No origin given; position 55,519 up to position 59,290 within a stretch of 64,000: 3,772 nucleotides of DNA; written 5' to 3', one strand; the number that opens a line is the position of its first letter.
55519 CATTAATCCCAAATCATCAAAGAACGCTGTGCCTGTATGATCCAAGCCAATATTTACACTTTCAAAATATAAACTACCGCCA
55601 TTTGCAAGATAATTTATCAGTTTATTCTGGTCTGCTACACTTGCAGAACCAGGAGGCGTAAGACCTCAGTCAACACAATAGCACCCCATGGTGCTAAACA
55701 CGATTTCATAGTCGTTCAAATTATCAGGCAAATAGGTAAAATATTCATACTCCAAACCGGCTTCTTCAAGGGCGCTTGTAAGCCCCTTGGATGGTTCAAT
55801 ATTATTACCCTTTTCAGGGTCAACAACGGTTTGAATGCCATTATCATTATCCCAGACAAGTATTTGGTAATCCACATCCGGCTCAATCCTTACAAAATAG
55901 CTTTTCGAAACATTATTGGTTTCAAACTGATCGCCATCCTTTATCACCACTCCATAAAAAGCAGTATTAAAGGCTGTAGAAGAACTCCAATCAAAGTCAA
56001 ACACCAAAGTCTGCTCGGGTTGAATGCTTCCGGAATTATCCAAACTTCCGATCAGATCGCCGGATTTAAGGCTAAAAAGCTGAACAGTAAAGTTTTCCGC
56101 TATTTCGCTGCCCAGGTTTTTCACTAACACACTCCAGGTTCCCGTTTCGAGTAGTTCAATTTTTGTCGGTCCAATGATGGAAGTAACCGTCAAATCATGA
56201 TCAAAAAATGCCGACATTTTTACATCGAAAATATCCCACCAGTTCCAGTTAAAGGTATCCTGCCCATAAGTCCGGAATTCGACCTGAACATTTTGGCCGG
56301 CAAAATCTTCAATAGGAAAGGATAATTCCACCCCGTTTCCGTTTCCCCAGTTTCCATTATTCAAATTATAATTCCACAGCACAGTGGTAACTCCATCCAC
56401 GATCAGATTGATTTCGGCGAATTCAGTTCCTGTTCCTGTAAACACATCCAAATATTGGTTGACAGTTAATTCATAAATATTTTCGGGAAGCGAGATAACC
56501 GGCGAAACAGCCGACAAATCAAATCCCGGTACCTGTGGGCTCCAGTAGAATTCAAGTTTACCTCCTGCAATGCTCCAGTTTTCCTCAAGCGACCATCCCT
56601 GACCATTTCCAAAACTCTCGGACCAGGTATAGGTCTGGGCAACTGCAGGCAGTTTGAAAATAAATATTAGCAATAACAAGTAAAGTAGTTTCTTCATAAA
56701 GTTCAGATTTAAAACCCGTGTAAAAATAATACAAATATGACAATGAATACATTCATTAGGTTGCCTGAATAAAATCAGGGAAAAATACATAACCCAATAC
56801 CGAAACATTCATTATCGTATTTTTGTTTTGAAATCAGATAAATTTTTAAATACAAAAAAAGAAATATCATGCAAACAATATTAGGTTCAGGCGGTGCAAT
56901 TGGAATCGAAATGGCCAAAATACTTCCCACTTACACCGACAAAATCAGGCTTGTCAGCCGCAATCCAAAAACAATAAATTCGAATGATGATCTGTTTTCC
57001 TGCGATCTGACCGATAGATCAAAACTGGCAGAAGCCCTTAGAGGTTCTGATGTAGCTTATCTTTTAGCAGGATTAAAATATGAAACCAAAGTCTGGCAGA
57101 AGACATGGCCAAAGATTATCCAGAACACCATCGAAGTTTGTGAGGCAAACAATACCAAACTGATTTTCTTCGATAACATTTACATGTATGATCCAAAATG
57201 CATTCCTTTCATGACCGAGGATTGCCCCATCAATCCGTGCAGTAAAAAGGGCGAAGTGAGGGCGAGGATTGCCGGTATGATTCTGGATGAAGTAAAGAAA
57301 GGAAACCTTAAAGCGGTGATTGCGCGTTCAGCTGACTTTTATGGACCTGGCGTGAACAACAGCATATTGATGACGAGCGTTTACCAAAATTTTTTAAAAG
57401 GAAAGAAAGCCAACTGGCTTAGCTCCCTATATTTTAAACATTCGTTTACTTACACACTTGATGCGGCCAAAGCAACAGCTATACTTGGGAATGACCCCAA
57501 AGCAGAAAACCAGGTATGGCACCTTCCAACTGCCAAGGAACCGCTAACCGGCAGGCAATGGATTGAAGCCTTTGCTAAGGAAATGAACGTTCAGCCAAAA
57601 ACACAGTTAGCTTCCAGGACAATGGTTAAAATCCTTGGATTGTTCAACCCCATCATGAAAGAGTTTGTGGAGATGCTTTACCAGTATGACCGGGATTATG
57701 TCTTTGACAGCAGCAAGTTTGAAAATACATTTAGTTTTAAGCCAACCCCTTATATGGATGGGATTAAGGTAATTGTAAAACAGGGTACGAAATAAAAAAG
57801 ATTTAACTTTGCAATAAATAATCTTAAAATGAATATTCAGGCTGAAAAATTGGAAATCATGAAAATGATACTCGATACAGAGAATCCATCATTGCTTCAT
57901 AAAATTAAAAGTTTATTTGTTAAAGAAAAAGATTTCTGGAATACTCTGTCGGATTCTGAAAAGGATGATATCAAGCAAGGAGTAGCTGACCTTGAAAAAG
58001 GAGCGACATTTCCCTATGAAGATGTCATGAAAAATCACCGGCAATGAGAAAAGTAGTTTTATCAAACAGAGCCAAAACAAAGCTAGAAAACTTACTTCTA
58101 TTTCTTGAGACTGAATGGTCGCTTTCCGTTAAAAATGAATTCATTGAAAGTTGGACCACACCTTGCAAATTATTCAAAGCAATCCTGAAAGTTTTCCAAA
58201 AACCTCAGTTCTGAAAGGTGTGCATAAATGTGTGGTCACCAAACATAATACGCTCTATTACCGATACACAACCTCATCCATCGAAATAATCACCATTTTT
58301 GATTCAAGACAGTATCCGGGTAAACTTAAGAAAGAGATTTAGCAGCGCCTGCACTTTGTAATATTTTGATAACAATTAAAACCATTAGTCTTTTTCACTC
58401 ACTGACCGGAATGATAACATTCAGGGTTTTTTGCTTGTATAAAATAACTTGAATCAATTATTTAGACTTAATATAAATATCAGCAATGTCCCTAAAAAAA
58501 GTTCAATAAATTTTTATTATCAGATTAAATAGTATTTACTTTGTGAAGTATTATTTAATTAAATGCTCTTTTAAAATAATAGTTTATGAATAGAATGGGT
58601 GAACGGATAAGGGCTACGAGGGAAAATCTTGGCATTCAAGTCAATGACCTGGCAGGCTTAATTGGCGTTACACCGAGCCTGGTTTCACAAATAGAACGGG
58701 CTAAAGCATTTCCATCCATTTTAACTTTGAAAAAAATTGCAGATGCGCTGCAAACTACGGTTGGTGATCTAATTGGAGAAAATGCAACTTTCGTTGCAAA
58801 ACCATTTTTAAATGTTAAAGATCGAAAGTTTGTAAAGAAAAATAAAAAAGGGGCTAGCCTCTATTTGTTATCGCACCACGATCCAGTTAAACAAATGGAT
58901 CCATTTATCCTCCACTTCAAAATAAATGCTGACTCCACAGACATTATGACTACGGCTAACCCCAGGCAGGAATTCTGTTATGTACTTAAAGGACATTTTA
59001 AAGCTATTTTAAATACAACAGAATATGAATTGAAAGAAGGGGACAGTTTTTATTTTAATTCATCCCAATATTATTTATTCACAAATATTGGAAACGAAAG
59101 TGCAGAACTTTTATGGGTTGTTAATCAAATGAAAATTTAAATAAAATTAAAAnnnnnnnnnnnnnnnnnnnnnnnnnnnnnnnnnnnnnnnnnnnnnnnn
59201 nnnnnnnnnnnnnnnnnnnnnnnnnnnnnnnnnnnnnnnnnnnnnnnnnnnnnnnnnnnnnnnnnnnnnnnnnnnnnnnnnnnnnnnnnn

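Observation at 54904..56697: Candidate T9SS-secreted selenoprotein: in-frame UGA in a CxxU motif plus a SECIS-like hairpin, next to tRNA-Sec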

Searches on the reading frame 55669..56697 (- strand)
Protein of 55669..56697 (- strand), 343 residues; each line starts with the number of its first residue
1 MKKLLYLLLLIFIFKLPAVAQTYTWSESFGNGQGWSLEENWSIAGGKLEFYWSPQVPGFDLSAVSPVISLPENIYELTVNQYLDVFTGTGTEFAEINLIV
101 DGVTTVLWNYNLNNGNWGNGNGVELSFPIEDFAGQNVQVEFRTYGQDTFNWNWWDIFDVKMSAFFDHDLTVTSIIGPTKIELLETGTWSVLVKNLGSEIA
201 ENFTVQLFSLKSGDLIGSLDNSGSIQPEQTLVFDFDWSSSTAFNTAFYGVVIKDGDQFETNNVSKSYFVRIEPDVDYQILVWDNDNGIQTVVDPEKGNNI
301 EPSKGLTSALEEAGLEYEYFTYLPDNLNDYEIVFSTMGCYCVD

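Call 46: predict_structure(alignment_id=A6)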
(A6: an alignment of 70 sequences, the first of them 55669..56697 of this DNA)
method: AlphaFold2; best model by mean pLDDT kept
length: 343 residues; sequences in the alignment: 70
mean_pLDDT: 90.0   pTM: 0.68
mean pLDDT of the five models: 90.0, 89.9, 89.7, 89.1, 88.9
residues with pLDDT >= 90: 235; 70-90: 92; 50-70: 13; < 50: 3
segments of 3 or more residues with pLDDT < 50: 341-343
pLDDT, mean of each block of 10 residues (from residue 1): 78 63 87 87 93 94 96 94 90 96 96 93 94 96 94 95 91 94 95 92 96 94 90 96 94 91 92 90 85 81 89 89 89 80 42
secondary structure, 60 per line:
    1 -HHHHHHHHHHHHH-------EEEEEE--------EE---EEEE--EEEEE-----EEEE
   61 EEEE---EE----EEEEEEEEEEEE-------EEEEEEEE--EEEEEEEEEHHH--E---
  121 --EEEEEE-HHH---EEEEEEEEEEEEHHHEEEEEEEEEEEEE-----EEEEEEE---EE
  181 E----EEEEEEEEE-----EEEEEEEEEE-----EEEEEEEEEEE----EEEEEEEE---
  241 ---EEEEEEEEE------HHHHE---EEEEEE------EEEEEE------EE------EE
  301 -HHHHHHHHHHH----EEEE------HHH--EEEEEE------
elements in order: H2-14 E22-27 E41-44 E47-51 E57-64 E74-85 E93-100 E103-111 E123-128 E136-147 E151-163 E169-175 E179-181 E186-194 E200-209 E215-225 E230-237 E244-252 H259-262 E267-272 E279-284 H302-312 E317-320 E332-337

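Call 50: fold_search(model_id=the predicted structure, library=pdb)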
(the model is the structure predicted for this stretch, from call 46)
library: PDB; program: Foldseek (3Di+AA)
matches with E <= 10: 1931; with E <= 0.001: 379
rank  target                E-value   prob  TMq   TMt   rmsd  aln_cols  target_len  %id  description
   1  2c9a_A                5.1e-09  1.00  0.34  0.44  17.9       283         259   12  Crystal structure of the MAM-Ig module of receptor protein tyrosine phosphatase mu (released 2006-01-19)
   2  2v5y                  1.7e-08  1.00  0.33  0.21  19.0       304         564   12  Crystal structure of the receptor protein tyrosine phosphatase mu ectodomain (released 2007-09-11)
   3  3idu_A                2.0e-08  1.00  0.28  0.78   2.1       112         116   25  Crystal Structure of the CARDB domain of the PF1109 protein in complex with di-metal ions from Pyrococcus furiosus, No (released 2009-08-04)
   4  3fn9_A                2.5e-08  1.00  0.31  0.19  13.7       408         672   12  Crystal structure of putative beta-galactosidase from bacteroides fragilis (released 2009-01-13)
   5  3fn9_D                3.3e-08  1.00  0.29  0.17  13.5       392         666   11  Crystal structure of putative beta-galactosidase from bacteroides fragilis (released 2009-01-13)
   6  5z1a                  4.3e-08  1.00  0.26  0.16  12.8       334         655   11  The crystal structure of Bacteroides fragilis beta-glucuronidase in complex with uronic isofagomine (released 2018-12-12)
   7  2w91                  4.5e-08  1.00  0.26  0.16  12.7       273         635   14  Structure of a Streptococcus pneumoniae family 85 glycoside hydrolase, Endo-D. (released 2009-01-27)
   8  3cmg                  4.5e-08  1.00  0.28  0.17  12.6       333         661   11  Crystal structure of putative beta-galactosidase from Bacteroides fragilis (released 2008-04-29)
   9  6d8g_A                4.5e-08  1.00  0.29  0.16  13.7       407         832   11  D341A D367A calcium binding mutant of Bacteroides uniformis beta-glucuronidase 2 (released 2018-10-17)
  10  3gdb                  5.6e-08  1.00  0.26  0.16  12.7       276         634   14  Crystal structure of Spr0440 glycoside hydrolase domain, Endo-D from Streptococcus pneumoniae R6 (released 2009-03-17)
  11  8a1f_A                5.9e-08  1.00  0.32  0.31  17.9       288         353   14  Human PTPRK N-terminal domains MAM-Ig-FN1 (released 2023-03-15)
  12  8dhe_A                5.9e-08  1.00  0.27  0.17  12.8       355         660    9  Tannerella forsythia beta-glucuronidase (mL1) (released 2023-05-17)
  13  3fn9_C                8.6e-08  1.00  0.31  0.18  12.2       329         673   11  Crystal structure of putative beta-galactosidase from bacteroides fragilis (released 2009-01-13)
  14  8a1f_B                9.0e-08  1.00  0.28  0.27  19.6       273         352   12  Human PTPRK N-terminal domains MAM-Ig-FN1 (released 2023-03-15)
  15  6d8g_B                1.1e-07  1.00  0.27  0.14  13.6       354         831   11  D341A D367A calcium binding mutant of Bacteroides uniformis beta-glucuronidase 2 (released 2018-10-17)
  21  3idu_B                2.9e-07  1.00  0.28  0.83   2.0       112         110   25  Crystal Structure of the CARDB domain of the PF1109 protein in complex with di-metal ions from Pyrococcus furiosus, No (released 2009-08-04)
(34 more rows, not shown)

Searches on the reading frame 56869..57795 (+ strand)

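Call 42: search_protein_families(library=pfam, proteins=[window:56869-57795:+], max_evalue=0.00001)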
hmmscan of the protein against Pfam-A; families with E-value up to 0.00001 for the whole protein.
window:56869-57795:+ (308 aa): 2 families
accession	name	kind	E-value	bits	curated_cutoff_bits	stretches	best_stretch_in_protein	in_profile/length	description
PF01370.27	Epimerase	-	7.7e-13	48.8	20.9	1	4-212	3-230/240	NAD dependent epimerase/dehydratase family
PF05368.20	NmrA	-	6.1e-07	29.8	27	0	3-75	6-84/298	NmrA-like family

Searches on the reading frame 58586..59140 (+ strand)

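Call 42: search_protein_families(library=pfam, proteins=[window:58586-59140:+], max_evalue=0.00001)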
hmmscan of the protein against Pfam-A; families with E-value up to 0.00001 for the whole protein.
window:58586-59140:+ (184 aa): 5 families
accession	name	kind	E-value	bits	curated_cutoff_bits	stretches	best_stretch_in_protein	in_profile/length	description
PF07883.17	Cupin_2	-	1.1e-12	47.9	27.2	1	125-179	16-70/70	Cupin domain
PF01381.28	HTH_3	-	1.6e-11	44.5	23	1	8-61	1-54/55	Helix-turn-helix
PF13560.12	HTH_31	-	1.7e-09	38.2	27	1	4-59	2-58/64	Helix-turn-helix domain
PF12844.13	HTH_19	-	3.4e-08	33.7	30.2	1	5-54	1-50/64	Helix-turn-helix domain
PF13443.12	HTH_26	-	1.2e-06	29.1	22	1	16-63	10-58/63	Cro/C1-type HTH DNA-binding domain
